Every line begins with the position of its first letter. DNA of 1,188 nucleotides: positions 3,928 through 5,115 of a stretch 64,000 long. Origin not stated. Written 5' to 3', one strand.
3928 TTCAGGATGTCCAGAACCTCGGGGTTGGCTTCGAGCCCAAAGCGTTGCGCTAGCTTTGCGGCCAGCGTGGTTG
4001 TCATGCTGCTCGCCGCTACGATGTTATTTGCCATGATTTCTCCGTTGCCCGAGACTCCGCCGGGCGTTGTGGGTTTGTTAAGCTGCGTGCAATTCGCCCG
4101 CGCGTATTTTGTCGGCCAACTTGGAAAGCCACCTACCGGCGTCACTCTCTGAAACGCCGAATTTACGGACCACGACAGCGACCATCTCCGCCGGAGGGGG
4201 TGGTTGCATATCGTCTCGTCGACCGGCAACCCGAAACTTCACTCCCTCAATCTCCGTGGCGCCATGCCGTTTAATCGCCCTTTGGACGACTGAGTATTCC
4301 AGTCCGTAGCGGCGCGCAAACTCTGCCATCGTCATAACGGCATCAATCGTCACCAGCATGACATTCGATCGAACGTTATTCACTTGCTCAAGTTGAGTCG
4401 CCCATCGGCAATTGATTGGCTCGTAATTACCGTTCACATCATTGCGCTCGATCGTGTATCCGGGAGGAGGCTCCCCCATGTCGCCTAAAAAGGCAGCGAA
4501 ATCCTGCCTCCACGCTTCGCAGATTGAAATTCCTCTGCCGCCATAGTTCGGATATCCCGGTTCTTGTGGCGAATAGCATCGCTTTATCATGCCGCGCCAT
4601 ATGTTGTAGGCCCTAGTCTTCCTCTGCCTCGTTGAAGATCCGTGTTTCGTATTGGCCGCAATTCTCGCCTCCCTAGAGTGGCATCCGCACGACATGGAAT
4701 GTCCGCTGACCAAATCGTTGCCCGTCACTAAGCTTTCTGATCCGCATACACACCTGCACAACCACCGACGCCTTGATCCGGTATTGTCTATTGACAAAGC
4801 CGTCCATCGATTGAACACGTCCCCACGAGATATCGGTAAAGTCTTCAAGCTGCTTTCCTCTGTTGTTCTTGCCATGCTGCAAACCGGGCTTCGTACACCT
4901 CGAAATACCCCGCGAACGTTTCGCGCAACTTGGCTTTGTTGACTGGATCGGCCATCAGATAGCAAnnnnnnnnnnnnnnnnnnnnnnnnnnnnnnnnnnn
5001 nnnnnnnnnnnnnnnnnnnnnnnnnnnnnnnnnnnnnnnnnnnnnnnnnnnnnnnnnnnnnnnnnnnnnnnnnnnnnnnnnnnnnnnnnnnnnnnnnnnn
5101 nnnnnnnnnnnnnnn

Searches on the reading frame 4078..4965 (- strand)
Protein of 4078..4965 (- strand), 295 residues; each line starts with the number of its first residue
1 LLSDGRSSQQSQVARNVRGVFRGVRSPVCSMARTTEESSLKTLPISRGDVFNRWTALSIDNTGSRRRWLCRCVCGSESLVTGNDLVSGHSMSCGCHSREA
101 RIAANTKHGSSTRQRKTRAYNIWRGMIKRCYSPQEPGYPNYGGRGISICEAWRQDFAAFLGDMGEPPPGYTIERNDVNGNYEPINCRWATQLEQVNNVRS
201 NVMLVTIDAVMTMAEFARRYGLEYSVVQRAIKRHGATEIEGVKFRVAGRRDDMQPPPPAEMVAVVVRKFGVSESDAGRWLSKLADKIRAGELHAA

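Call 90: search_protein_families(library=phrogs, proteins=[window:4078-4965:-], max_evalue=0.00001)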
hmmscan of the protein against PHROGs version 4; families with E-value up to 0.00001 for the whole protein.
window:4078-4965:- (295 aa): 6 families
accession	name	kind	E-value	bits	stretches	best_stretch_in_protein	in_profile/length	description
phrog_374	-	DNA, RNA and nucleotide metabolism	9.6e-62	210.6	1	47-247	198-401/617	HNH endonuclease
phrog_3377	-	DNA, RNA and nucleotide metabolism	4.8e-44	151.5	1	110-238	5-134/196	HNH endonuclease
phrog_8790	-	DNA, RNA and nucleotide metabolism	5.2e-36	125.8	1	105-215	10-118/241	restriction endonuclease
phrog_2081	-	DNA, RNA and nucleotide metabolism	9.9e-28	98.4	1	99-231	85-236/433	HNH endonuclease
phrog_953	-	DNA, RNA and nucleotide metabolism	8.5e-16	59.3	1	110-191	215-298/420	HNH endonuclease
phrog_27240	-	unknown function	1.2e-10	42.8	1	45-116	6-77/132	-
